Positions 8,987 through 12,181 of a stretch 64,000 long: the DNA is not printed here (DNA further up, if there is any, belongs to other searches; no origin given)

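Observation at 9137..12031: Covalently duplicated PilB/GspE secretion ATPase (two complete motor modules in one 964-aa polypeptide)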

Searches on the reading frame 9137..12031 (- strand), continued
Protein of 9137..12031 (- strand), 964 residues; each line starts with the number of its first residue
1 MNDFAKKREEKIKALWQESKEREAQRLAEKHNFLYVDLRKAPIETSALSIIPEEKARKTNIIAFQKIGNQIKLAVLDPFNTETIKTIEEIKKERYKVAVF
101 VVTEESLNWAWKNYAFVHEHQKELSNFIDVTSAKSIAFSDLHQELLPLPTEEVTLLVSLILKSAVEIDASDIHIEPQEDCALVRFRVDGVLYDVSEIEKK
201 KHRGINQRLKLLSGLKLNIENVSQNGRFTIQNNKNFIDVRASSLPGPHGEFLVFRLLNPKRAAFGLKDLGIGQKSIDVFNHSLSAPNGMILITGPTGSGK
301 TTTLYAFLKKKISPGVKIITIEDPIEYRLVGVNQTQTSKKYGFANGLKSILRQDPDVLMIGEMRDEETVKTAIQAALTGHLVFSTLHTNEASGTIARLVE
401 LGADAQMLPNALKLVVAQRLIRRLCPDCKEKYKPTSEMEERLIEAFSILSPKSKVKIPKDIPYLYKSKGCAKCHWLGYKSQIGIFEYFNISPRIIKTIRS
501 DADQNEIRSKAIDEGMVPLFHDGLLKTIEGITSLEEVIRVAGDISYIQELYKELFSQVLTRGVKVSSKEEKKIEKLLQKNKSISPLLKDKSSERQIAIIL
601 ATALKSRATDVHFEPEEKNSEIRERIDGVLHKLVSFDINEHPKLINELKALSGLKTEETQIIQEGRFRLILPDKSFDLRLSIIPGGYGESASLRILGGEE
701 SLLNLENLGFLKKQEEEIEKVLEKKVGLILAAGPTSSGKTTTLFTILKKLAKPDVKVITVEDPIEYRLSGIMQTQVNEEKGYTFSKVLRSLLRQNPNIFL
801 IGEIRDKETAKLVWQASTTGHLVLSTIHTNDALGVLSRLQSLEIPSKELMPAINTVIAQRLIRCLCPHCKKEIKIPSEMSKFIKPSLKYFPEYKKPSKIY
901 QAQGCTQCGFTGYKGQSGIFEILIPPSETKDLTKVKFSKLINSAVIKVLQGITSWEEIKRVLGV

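Call 15: search_solved_structures(query=window:9137-12031:-, max_evalue=1e-20, show_alignments=1)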
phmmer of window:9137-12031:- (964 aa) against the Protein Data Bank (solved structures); distinct sequences matched with E-value up to 1e-20: 20.
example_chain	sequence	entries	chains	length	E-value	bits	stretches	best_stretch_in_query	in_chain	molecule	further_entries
4pht_A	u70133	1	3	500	4.4e-91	309.5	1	139-541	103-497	General secretory pathway protein E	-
5zfr_A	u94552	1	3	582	6.2e-90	305.7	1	32-541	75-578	Type IV pilus biogenesis ATPase PilB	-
6f8l_G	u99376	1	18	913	2.5e-89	303.7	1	21-539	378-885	Type IV pilus assembly protein PilF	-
6olj_C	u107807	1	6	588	2.8e-89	303.5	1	28-541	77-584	Type IV pilus biogenesis ATPase PilB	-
5tsg_B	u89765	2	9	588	5.2e-89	302.6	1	28-541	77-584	Type IV pilus biogenesis ATPase PilB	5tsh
3jc8_Ba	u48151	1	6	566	2e-88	300.7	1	26-538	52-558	Type IV-A pilus assembly ATPase PilB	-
4ksr_A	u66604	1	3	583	5.8e-87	295.8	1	153-543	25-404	Type II secretion system protein E, Hemolysin-coregulated protein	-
4kss_A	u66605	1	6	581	8.1e-87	295.4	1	153-542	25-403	Type II secretion system protein E, hemolysin-coregulated protein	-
1p9r_A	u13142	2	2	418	1.3e-86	294.6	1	153-540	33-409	General secretion pathway protein E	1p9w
5oiu_A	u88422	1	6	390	9.9e-80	271.9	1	156-538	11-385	Type IV pilus assembly protein PilF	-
6ejf_A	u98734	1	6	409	1.4e-79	271.4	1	157-539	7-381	Type IV pilus assembly protein PilF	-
5it5_F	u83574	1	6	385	1.7e-79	271.2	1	157-538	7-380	ATP binding motif-containing protein PilF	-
3jvu_A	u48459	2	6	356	2.8e-32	114.9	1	247-424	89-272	Twitching mobility protein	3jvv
2ewv_A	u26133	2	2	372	2.8e-32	114.9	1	155-406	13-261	twitching motility protein PilT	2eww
2gsz_A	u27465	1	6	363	5e-32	114.1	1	158-406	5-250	twitching motility protein PilT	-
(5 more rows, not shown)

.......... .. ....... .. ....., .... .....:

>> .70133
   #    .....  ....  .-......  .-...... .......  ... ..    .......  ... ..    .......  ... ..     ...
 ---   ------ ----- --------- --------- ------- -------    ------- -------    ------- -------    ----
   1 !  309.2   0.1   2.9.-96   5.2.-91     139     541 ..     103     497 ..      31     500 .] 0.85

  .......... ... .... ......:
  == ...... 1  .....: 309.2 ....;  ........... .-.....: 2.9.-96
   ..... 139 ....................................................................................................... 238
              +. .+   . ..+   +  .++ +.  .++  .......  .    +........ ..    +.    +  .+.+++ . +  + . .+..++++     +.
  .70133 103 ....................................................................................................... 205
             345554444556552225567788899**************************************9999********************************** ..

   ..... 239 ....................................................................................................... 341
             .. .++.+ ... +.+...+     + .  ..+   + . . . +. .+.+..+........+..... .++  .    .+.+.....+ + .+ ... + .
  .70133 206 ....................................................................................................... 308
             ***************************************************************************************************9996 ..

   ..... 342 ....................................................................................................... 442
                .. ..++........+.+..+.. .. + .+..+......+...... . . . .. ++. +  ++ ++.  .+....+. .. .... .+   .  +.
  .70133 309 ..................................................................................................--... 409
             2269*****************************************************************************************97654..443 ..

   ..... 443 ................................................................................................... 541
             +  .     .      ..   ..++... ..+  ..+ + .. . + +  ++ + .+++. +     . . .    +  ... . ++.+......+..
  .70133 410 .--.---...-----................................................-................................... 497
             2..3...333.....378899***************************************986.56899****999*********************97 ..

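Call 23: find_related_loci(query=A1, collection=genome_contigs, flank=10000)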
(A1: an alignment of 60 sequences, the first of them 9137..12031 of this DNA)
Query A1 (964 aa) in genome_contigs; peptide patterns used: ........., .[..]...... (x = any residue, [..] = any of these).
600 stretches matched a pattern (row limit reached: there are more); 559 encode a relative of the query (tblastn E <= 1e-3); the best 80 are kept; 80 distinct loci.
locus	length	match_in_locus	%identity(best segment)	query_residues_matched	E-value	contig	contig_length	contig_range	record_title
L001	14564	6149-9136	41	2-963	0e+0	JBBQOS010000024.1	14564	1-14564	MAG: Candidatus Moraniibacteriota bacterium isolate Co_metawrap_171 Cmw_171_k141_26614930_length_14564_cov_16.9956, whol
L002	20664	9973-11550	43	15-961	1e-126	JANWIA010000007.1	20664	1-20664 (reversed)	MAG: Candidatus Doudnabacteria bacterium isolate CRAIB_MAG29 c_000000031086, whole genome shotgun sequence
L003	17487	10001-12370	33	35-961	3e-125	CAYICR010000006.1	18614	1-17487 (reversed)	MAG TPA_asm: uncultured Gammaproteobacteria bacterium isolate ERP119705_co18_657 genome assembly, contig: NODE_3591_leng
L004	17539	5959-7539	41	24-962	4e-124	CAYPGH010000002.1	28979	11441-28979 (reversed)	MAG TPA_asm: uncultured Candidatus Saccharibacteria bacterium isolate SRP050083_co2_53 genome assembly, contig: NODE_100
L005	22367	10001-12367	34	28-961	2e-122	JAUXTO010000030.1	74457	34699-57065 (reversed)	MAG: Candidatus Gottesmanbacteria bacterium isolate C13_maxbin.100 C13_k141_323283, whole genome shotgun sequence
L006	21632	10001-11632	38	7-962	6e-121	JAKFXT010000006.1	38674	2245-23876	MAG: Patescibacteria group bacterium isolate ND4_Bin_14 ND4_0000041, whole genome shotgun sequence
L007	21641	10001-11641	41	7-964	1e-119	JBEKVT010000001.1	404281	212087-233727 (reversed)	MAG: Minisyncoccia bacterium isolate SPRUCE 610 SPRUCE_610_1, whole genome shotgun sequence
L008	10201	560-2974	33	30-961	6e-120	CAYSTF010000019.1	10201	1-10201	MAG TPA_asm: uncultured Gammaproteobacteria bacterium isolate SRP263991_co3_231 genome assembly, contig: NODE_9028_lengt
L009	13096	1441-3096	38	30-963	5e-118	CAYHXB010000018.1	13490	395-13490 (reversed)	MAG TPA_asm: uncultured Candidatus Saccharibacteria bacterium isolate ERP119705_co17_969 genome assembly, contig: NODE_6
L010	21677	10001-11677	40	6-958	4e-115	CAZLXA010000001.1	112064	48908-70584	MAG TPA_asm: uncultured Candidatus Saccharibacteria bacterium isolate SRP272421_co2_734 genome assembly, contig: NODE_14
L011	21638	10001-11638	41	6-963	3e-132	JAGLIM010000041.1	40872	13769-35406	MAG: Candidatus Paceibacterota bacterium isolate RS_2_5 ROV157_2.bin.5.fa_41, whole genome shotgun sequence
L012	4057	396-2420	33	156-960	1e-115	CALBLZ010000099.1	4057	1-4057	MAG TPA_asm: uncultured Candidatus Berkelbacteria bacterium isolate SRR5576005_bin.117_CONCOCT_v1.1_MAG genome assembly,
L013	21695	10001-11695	39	6-962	3e-113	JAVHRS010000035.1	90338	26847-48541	MAG: Candidatus Paceibacterota bacterium isolate WB02no20_34_35 NODE_24_length_90338_cov_20.401438, whole genome shotgun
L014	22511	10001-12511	31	12-961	5e-112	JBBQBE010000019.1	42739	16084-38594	MAG: Tepidisphaerales bacterium isolate Co_metawrap_1388 Cmw_1388_k141_11704083_length_42739_cov_16.0000, whole genome s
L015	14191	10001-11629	39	6-961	3e-110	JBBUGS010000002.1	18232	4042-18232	MAG: Patescibacteria group bacterium isolate H41-bin179_1 H41_bin179_1_000000000002, whole genome shotgun sequence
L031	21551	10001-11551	40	35-962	1e-101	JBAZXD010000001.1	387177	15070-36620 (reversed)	MAG: Candidatus Paceibacterota bacterium isolate SO_2017_GW1_48 NODE_180_length_387177_cov_1.739612_OW334_2017, whole ge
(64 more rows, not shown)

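Call 26: find_encoding_contigs(protein=P0039, flank=10000, max_places=2)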
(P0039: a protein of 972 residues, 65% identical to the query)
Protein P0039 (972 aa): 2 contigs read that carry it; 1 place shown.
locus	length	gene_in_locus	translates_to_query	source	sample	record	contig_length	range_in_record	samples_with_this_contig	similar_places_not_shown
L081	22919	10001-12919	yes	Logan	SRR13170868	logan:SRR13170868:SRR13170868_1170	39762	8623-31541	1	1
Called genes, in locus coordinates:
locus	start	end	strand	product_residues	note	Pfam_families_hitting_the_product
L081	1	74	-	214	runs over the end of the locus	PF10646:Germane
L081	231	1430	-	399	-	PF01490:Aa_trans, PF03222:Trp_Tyr_perm, PF13520:AA_permease_2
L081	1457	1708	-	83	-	PF03144:GTP_EFTU_D2 (faint)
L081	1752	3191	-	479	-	PF01139:RtcB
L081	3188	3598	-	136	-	PF01951:Archease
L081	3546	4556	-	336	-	PF21694:DNA_pol3_delta_C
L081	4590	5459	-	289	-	PF01149:Fapy_DNA_glyco, PF05833:NFACT_N (weak), PF06831:H2TH, PF06827:zf-FPG_IleRS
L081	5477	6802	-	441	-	PF00989:PAS (weak), PF08448:PAS_4 (weak), PF13426:PAS_9 (faint), PF00512:HisKA, PF02518:HATPase_c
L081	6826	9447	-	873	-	PF02739:5_3_exonuc_N, PF01367:5_3_exonuc, PF00476:DNA_pol_A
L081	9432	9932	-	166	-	PF02367:TsaE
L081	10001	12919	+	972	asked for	PF05157:MshEN (faint), PF13173:AAA_14 (faint), PF00437:T2SSE, PF13555:AAA_29 (faint), PF13604:AAA_30 (faint), PF03215:Rad17 (faint), PF13191:AAA_16 (faint), PF00437:T2SSE, +3 more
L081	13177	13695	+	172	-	-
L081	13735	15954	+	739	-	PF17191:RecG_wedge, PF01336:tRNA_anti-codon, PF00270:DEAD, PF04851:ResIII, PF00271:Helicase_C, PF22590:Cas3-like_C_2 (weak), PF19833:RecG_dom3_C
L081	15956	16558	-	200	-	PF02163:Peptidase_M50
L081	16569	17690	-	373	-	PF05559:DUF763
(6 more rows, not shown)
